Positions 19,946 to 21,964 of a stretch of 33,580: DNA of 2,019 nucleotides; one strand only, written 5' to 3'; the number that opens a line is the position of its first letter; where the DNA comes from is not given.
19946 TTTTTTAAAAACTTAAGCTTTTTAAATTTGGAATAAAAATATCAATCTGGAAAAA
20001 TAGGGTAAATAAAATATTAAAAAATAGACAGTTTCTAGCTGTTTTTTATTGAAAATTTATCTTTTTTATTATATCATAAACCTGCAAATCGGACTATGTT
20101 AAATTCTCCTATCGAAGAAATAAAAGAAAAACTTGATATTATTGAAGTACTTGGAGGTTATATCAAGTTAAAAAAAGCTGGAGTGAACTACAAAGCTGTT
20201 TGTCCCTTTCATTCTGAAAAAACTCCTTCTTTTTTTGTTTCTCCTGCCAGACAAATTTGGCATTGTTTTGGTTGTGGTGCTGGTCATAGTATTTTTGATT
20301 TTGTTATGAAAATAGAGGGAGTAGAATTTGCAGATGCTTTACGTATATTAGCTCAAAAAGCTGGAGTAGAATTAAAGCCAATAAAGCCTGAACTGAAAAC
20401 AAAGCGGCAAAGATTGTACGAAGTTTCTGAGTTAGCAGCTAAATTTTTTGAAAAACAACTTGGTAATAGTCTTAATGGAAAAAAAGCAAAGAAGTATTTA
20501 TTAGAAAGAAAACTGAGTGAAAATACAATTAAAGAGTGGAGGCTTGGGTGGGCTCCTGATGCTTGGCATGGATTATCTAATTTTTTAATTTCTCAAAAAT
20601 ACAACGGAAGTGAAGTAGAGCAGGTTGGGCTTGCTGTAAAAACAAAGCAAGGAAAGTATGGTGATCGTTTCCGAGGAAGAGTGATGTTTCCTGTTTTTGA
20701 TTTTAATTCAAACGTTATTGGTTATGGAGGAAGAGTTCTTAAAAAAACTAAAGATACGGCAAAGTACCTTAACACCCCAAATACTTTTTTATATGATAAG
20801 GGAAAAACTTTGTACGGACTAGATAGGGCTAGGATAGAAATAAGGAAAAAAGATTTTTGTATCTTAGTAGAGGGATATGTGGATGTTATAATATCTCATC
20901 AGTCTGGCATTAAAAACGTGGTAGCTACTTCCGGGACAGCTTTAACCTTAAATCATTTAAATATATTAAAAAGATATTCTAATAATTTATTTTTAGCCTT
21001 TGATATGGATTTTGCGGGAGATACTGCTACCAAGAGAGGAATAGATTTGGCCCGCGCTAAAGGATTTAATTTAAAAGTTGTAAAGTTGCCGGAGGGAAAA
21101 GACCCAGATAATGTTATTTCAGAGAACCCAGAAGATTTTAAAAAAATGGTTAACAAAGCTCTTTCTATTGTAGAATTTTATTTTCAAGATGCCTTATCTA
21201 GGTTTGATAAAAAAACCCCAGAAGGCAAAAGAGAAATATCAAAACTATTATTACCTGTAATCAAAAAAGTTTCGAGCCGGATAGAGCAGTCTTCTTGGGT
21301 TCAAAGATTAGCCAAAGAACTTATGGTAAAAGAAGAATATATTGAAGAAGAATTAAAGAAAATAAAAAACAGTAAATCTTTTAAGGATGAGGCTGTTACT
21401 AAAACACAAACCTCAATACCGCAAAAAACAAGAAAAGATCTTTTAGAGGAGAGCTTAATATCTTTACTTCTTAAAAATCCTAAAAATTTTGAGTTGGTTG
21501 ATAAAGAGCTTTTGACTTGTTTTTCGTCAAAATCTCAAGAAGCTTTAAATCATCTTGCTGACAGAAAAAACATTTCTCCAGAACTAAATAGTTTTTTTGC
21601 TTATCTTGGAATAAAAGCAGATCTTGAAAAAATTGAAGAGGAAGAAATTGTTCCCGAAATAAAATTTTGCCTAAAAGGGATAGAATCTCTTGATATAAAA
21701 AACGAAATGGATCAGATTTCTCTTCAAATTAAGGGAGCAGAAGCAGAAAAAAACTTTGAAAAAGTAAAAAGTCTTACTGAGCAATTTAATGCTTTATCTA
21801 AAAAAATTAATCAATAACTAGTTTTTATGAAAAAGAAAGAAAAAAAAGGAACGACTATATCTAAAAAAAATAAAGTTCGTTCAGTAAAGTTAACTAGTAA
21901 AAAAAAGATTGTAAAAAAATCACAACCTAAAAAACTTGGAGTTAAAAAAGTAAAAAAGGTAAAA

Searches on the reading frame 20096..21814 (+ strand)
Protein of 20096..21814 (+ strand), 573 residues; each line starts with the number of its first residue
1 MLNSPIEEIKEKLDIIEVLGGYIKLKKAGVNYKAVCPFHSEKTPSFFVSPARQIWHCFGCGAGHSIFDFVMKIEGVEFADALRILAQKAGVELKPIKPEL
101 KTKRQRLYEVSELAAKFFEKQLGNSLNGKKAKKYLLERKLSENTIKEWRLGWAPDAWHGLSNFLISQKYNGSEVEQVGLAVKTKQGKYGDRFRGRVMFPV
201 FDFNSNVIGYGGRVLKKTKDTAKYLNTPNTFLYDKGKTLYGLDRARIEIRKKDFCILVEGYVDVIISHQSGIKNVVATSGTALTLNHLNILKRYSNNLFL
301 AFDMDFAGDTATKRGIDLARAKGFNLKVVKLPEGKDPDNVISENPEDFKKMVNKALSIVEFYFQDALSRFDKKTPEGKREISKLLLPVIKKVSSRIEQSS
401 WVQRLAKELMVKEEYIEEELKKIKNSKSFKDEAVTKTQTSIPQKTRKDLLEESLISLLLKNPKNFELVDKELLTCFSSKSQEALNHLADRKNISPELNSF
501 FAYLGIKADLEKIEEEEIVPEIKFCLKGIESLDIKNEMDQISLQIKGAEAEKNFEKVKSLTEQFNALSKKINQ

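Call 3: search_protein_families(library=pfam, proteins=[window:20096-21814:+], max_evalue=0.1)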
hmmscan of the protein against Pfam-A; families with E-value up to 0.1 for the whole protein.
window:20096-21814:+ (573 aa): 8 families
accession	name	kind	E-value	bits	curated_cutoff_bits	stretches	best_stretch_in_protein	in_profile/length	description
PF08275.17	DNAG_N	-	2.8e-38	131.3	26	1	117-245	1-127/128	DNA primase catalytic core, N-terminal domain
PF01807.25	Zn_ribbon_DnaG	-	5.5e-34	116.3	24.9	1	4-94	4-94/98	CHC2 zinc finger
PF13155.12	Toprim_2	-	7.6e-23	81.1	22.1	1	256-340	1-87/88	Toprim-like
PF13662.12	Toprim_4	-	1.6e-15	57.5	25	1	256-329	4-84/85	Toprim domain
PF01751.28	Toprim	-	1.2e-11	45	23.1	1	256-330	3-95/96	Toprim domain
PF10410.14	DnaB_bind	-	2.9e-09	37.5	20.6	1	360-413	2-55/56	DnaB-helicase binding domain of primase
PF13362.12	Toprim_3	-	8.9e-06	26.5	27.2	1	256-343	3-91/95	Toprim domain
PF20551.3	DUF6765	-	0.011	15.8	26.6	1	338-448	198-300/325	Family of unknown function (DUF6765)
